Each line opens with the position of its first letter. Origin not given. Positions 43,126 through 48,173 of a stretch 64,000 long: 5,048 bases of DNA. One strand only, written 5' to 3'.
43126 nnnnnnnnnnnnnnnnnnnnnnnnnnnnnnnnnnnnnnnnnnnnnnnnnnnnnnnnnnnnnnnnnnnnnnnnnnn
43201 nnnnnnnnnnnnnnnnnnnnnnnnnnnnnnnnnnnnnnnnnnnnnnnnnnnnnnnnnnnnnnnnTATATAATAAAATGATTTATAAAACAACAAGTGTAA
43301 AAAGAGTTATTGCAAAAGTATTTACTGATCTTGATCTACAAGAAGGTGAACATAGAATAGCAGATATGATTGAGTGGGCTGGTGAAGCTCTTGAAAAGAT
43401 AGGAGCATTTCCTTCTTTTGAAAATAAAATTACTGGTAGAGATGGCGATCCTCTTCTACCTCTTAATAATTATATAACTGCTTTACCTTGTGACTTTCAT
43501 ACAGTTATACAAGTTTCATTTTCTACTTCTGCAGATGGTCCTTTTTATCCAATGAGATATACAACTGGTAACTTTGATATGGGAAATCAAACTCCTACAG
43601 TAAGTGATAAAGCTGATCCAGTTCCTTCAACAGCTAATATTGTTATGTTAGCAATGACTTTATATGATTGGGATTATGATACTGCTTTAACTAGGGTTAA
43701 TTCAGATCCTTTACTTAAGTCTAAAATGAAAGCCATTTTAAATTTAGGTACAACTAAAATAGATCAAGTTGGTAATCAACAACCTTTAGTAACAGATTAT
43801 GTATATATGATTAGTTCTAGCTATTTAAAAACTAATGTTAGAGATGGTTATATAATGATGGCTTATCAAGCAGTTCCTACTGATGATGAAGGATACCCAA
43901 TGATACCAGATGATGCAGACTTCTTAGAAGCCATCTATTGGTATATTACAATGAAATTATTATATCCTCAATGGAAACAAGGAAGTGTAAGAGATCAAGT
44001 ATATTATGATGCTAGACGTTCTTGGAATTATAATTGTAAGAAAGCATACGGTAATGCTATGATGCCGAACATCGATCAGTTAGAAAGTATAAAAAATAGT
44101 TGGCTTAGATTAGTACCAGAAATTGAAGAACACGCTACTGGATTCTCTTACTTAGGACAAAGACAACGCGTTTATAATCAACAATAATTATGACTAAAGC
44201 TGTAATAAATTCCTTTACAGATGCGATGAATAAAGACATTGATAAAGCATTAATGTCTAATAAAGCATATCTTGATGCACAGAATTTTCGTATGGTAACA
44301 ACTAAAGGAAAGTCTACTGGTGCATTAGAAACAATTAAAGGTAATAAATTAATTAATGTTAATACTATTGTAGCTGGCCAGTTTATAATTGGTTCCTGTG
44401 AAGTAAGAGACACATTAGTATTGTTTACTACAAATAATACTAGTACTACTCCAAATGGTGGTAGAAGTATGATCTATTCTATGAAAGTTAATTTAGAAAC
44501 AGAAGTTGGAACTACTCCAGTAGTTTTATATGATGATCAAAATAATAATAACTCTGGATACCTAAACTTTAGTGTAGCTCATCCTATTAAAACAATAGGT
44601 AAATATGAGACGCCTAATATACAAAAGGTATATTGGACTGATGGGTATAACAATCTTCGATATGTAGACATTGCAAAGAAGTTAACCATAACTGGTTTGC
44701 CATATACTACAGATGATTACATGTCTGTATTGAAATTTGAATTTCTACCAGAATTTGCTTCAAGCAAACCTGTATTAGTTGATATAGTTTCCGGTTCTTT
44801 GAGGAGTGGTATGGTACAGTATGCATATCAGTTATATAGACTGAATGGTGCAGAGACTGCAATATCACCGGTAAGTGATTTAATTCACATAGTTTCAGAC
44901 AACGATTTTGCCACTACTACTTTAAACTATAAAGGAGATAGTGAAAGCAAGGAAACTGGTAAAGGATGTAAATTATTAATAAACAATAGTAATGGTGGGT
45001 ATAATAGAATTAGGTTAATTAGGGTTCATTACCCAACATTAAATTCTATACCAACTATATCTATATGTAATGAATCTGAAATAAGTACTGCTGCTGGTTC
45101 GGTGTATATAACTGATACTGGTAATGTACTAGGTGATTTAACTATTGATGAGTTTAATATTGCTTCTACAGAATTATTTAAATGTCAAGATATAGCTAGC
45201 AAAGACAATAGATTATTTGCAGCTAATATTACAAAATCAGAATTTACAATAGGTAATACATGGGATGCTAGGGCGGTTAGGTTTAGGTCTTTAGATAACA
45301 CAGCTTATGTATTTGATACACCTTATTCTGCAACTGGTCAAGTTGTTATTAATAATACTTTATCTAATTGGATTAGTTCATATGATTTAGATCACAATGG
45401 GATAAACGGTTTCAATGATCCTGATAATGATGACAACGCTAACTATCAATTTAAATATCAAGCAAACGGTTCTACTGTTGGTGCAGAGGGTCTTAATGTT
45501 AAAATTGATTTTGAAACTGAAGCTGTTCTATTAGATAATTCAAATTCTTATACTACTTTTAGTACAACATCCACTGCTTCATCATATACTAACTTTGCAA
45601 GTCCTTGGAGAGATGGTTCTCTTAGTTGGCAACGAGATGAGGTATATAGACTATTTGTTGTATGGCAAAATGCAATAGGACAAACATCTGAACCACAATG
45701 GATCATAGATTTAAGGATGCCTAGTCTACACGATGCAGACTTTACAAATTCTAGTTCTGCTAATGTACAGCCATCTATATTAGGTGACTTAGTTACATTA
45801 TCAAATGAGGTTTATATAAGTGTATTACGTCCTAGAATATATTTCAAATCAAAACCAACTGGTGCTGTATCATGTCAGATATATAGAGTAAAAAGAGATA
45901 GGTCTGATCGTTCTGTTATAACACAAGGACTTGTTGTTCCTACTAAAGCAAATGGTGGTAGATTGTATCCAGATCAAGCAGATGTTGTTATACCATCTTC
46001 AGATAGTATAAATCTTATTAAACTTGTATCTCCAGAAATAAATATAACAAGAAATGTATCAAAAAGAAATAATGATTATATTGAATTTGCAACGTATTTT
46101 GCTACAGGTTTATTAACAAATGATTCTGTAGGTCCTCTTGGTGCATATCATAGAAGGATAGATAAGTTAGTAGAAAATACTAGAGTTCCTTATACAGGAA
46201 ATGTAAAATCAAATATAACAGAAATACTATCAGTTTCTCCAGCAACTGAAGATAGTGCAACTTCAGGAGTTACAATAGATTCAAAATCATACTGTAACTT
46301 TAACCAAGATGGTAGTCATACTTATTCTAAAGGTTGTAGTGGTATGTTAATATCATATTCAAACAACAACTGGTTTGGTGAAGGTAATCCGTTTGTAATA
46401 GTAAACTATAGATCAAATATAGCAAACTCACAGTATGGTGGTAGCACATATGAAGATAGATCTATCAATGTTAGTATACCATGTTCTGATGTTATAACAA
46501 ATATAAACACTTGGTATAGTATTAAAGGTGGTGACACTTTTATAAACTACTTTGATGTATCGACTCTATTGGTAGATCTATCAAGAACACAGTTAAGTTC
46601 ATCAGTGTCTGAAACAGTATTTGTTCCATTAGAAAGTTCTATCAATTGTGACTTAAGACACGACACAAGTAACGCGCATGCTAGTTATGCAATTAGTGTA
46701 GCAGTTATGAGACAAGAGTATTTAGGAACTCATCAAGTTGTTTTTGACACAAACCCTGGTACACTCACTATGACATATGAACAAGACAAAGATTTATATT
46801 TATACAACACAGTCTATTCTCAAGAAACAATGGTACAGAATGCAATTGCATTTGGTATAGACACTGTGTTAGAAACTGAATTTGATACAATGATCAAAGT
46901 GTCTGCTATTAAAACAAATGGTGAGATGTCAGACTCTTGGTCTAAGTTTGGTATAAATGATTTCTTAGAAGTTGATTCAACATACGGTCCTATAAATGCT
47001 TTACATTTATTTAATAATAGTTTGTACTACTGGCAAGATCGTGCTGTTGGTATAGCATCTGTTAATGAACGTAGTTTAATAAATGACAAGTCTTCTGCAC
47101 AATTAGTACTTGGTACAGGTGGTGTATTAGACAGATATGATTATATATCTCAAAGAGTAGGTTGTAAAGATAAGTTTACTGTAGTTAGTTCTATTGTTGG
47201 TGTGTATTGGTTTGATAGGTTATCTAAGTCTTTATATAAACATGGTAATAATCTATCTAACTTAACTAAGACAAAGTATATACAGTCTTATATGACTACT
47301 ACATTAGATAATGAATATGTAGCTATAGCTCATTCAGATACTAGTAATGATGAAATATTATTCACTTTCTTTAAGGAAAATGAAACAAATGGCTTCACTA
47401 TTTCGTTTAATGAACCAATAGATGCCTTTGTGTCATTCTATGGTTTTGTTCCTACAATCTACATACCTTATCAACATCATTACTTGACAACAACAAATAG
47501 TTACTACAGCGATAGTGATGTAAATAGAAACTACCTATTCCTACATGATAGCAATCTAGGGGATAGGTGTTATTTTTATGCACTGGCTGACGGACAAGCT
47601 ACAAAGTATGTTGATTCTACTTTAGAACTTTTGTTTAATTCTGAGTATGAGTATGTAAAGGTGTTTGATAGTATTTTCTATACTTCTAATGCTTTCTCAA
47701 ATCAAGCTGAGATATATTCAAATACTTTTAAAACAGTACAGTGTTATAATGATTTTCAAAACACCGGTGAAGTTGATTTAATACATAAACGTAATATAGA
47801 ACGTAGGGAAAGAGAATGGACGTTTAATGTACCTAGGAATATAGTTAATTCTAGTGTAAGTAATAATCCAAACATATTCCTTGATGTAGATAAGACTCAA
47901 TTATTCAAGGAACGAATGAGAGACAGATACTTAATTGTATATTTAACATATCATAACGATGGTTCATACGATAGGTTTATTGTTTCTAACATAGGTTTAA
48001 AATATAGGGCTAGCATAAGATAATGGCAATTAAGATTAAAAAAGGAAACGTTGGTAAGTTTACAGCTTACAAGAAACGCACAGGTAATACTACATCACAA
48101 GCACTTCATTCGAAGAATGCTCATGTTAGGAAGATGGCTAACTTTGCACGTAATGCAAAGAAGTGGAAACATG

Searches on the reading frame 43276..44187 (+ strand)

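Call 28: search_protein_families(library=pfam, proteins=[window:43276-44187:+], max_evalue=0.001)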
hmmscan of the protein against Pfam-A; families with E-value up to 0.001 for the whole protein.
window:43276-44187:+ (303 aa): 1 family
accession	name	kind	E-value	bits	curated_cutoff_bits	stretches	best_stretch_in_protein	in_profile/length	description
PF24228.1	CrAss_Ring_1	-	6.4e-83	278.7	27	1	1-302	1-270/272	Phage tail ring protein 1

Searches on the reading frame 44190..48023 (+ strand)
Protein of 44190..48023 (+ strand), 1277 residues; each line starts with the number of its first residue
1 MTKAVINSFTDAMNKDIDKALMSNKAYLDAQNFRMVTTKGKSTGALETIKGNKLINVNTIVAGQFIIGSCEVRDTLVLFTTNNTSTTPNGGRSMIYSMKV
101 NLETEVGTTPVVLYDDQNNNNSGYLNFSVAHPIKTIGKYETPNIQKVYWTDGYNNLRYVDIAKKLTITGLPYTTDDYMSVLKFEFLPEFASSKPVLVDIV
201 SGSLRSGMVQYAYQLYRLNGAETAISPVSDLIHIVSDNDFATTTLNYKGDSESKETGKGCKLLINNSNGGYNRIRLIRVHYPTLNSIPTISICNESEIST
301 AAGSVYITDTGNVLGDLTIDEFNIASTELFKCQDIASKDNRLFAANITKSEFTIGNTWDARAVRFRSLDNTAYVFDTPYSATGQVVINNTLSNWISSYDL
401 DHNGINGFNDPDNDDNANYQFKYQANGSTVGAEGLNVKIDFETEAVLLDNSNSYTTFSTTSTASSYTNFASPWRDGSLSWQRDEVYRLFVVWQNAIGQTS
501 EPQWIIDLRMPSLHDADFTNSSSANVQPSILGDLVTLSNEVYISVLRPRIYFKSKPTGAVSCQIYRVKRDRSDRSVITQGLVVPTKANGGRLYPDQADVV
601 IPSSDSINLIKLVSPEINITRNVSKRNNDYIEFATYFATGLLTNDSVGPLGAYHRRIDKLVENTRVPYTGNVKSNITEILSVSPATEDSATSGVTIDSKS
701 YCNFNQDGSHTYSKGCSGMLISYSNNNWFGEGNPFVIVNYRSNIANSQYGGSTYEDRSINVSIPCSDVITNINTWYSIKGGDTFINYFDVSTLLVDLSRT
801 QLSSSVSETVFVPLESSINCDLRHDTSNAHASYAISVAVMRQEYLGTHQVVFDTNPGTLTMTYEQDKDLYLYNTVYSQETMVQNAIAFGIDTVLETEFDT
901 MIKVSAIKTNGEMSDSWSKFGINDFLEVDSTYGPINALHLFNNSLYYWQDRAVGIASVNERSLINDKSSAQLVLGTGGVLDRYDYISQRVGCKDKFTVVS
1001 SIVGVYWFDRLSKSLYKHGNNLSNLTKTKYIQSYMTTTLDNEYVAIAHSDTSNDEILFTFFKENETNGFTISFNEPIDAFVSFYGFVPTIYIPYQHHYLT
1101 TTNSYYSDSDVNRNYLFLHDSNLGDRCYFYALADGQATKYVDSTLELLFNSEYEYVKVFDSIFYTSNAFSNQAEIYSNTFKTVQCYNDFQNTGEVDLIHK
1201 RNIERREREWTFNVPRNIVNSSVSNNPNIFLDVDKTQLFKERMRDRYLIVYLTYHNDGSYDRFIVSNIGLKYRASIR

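Call 22: search_protein_families(library=phrogs, proteins=[window:44190-48023:+], max_evalue=0.00001)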
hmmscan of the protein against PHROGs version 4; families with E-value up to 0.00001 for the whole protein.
window:44190-48023:+ (1277 aa): 1 family
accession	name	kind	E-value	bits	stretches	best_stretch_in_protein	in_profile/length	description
phrog_28748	-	head and packaging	5.6e-141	472.6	2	62-582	97-621/1511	virion structural protein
